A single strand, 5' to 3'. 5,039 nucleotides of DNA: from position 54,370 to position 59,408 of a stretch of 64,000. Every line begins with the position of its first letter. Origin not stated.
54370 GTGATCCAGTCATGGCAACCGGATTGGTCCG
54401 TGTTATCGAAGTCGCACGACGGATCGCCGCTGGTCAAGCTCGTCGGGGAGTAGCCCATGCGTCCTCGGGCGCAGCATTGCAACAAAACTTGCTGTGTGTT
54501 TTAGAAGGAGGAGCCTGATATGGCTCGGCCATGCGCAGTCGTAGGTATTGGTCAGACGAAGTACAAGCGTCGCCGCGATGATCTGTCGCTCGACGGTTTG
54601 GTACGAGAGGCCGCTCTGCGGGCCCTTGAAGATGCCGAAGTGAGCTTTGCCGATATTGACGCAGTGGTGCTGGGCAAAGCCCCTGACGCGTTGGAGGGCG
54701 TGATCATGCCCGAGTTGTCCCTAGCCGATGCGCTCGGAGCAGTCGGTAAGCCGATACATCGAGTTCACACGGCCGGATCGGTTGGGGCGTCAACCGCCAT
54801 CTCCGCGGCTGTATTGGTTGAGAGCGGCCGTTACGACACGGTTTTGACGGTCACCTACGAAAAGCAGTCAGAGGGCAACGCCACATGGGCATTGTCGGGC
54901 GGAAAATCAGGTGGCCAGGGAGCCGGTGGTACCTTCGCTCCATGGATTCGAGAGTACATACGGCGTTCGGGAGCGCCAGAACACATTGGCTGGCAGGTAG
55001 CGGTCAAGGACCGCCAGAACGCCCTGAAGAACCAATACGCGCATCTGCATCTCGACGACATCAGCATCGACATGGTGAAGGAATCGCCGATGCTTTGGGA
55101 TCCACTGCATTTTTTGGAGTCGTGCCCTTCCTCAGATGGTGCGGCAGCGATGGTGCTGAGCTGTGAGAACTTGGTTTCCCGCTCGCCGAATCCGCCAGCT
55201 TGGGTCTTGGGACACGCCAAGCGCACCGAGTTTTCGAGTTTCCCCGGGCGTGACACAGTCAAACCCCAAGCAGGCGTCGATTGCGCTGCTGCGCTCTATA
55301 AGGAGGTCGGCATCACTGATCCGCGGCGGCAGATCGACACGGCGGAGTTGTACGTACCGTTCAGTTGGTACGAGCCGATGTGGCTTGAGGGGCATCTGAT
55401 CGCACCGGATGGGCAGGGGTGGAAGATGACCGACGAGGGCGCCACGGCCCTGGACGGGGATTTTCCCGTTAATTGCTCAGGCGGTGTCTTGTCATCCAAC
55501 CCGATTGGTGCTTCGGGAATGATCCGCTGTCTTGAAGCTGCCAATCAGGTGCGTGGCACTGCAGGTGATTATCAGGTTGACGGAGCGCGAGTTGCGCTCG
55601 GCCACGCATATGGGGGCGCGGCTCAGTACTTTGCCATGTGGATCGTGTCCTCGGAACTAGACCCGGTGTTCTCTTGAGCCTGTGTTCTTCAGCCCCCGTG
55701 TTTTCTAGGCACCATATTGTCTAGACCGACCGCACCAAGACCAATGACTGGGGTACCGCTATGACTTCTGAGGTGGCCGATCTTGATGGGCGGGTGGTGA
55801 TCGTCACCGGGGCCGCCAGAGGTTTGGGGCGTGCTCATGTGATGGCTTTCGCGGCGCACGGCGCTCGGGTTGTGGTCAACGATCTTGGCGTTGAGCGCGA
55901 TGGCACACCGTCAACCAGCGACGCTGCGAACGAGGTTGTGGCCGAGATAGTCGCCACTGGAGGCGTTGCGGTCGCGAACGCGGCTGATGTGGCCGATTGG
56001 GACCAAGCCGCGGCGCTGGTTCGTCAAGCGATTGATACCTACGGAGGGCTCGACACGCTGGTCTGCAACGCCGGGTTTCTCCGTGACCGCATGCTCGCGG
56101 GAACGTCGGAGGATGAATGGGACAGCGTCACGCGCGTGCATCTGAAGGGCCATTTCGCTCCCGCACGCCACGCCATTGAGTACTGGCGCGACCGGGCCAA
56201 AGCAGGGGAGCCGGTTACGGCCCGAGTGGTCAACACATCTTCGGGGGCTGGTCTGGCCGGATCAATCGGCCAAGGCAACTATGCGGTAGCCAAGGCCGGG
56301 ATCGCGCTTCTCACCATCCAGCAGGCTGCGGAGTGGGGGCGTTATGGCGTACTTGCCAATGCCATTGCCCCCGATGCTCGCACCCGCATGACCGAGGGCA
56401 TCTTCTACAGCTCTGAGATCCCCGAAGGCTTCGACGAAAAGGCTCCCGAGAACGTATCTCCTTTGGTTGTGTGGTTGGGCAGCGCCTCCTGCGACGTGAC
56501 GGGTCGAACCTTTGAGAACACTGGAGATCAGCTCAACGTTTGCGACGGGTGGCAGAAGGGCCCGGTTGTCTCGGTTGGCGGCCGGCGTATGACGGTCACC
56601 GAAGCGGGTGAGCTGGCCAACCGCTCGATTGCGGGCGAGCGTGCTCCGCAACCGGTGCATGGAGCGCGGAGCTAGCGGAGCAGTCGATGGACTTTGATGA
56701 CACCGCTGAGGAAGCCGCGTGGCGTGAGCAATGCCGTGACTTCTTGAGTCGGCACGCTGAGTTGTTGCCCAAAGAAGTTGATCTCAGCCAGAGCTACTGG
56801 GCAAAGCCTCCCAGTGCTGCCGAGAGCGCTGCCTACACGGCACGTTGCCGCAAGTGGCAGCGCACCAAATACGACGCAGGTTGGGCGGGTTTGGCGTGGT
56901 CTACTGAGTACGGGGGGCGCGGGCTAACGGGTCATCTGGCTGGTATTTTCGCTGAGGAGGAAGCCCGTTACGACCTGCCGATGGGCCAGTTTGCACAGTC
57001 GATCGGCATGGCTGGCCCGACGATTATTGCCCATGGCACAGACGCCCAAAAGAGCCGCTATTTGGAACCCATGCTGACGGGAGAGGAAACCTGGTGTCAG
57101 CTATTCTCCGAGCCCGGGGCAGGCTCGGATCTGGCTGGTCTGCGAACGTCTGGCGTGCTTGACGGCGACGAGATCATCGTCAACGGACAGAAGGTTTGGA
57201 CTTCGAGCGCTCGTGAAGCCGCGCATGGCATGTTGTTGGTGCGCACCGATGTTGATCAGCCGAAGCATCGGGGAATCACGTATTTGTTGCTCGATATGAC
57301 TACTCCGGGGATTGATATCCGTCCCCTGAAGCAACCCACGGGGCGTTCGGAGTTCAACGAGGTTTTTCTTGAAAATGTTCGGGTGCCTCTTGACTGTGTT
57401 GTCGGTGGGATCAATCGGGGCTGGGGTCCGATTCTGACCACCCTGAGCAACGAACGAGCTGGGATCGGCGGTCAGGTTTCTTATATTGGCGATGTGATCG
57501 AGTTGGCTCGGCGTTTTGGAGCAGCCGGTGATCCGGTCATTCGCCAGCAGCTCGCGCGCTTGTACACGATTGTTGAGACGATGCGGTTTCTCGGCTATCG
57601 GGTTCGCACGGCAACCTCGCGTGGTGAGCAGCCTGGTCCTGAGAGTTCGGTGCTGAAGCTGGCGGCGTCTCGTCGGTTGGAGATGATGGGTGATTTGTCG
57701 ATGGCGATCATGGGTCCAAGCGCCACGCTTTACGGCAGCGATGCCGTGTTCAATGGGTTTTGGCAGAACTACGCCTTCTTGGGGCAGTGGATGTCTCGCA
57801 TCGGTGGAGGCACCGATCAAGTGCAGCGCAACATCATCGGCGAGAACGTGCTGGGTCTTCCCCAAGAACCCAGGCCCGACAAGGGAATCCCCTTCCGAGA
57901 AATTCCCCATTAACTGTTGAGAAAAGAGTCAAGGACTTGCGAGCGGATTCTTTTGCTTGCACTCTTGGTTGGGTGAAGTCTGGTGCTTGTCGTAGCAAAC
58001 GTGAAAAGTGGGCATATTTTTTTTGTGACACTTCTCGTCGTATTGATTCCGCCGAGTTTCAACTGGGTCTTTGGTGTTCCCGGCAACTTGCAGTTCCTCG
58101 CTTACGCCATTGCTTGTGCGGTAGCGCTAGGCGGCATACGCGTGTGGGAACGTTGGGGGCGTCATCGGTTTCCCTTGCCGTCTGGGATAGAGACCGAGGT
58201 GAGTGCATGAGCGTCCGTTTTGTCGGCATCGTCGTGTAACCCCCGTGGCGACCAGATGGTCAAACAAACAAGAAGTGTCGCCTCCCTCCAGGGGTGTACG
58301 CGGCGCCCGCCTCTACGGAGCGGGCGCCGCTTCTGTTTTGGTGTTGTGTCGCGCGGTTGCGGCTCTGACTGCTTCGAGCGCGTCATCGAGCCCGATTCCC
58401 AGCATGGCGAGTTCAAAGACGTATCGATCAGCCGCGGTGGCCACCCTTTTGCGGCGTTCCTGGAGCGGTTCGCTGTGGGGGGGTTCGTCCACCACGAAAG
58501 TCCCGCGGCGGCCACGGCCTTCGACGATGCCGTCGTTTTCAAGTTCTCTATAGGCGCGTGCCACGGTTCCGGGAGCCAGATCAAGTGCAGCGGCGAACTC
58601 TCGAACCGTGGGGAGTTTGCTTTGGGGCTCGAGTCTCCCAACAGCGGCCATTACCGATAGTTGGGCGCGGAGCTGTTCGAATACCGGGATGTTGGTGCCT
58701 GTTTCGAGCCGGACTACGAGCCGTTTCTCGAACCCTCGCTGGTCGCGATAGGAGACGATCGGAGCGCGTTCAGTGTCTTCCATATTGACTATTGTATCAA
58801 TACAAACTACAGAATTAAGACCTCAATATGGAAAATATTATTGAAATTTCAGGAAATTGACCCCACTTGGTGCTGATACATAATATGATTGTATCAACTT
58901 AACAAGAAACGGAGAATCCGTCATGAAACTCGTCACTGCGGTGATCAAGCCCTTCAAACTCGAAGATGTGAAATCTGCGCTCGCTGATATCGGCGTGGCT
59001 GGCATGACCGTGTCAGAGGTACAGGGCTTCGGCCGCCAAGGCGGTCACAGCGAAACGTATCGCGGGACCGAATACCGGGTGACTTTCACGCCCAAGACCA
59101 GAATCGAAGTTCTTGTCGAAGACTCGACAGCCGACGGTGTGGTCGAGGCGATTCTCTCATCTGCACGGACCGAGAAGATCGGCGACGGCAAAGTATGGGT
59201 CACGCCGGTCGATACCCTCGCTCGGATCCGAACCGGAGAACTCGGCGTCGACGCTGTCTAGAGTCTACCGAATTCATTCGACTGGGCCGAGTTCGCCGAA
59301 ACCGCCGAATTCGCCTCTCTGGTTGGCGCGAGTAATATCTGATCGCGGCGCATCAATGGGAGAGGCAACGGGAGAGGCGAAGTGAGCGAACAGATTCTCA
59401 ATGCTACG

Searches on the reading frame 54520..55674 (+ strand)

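Call 52: search_protein_families(library=pfam, proteins=[window:54520-55674:+], max_evalue=0.0001)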
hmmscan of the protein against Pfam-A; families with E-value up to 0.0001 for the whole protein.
window:54520-55674:+ (385 aa): 2 families
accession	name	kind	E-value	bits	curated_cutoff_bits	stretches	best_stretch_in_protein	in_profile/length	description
PF22691.2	Thiolase_C_1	-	2.3e-28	99.2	28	1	249-376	17-142/144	Thiolase C-terminal domain-like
PF00108.29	Thiolase_N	-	3.1e-07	30.5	26.4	1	10-118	6-117/260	Thiolase, N-terminal domain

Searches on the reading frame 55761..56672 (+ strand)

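Call 52: search_protein_families(library=pfam, proteins=[window:55761-56672:+], max_evalue=0.0001)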
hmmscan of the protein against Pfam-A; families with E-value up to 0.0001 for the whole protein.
window:55761-56672:+ (304 aa): 3 families
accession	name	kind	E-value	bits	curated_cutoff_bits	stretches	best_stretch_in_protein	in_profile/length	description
PF00106.31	adh_short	-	6e-36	124.2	26.6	1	11-210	1-186/195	short chain dehydrogenase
PF13561.12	adh_short_C2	-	2.6e-30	106.2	27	1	17-229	1-199/236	Enoyl-(Acyl carrier protein) reductase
PF08659.16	KR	-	7.7e-14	52.4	22.6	1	13-179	3-154/180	KR domain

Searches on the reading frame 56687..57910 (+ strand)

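Call 52: search_protein_families(library=pfam, proteins=[window:56687-57910:+], max_evalue=0.0001)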
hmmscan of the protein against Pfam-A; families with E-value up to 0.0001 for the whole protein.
window:56687-57910:+ (408 aa): 3 families
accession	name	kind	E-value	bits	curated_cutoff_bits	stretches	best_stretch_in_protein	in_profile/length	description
PF02770.24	Acyl-CoA_dh_M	-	8.8e-18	64.7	33.3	1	137-231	1-97/97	Acyl-CoA dehydrogenase, middle domain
PF00441.29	Acyl-CoA_dh_1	-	1.5e-17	64.6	22.4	1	243-389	1-150/150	Acyl-CoA dehydrogenase, C-terminal domain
PF02771.21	Acyl-CoA_dh_N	-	5.4e-15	56.2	22.9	1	6-133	1-113/113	Acyl-CoA dehydrogenase, N-terminal domain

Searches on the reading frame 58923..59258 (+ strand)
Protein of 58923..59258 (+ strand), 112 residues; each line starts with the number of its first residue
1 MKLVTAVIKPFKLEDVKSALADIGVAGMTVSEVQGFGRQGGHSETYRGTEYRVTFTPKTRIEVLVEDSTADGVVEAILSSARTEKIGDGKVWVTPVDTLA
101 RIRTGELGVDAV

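Call 52: search_protein_families(library=pfam, proteins=[window:58923-59258:+], max_evalue=0.0001)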
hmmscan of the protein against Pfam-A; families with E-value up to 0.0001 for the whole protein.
window:58923-59258:+ (112 aa): 1 family
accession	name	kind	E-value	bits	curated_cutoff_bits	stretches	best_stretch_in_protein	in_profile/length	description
PF00543.27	P-II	-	8.8e-31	106.7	25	1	1-106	1-102/102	Nitrogen regulatory protein P-II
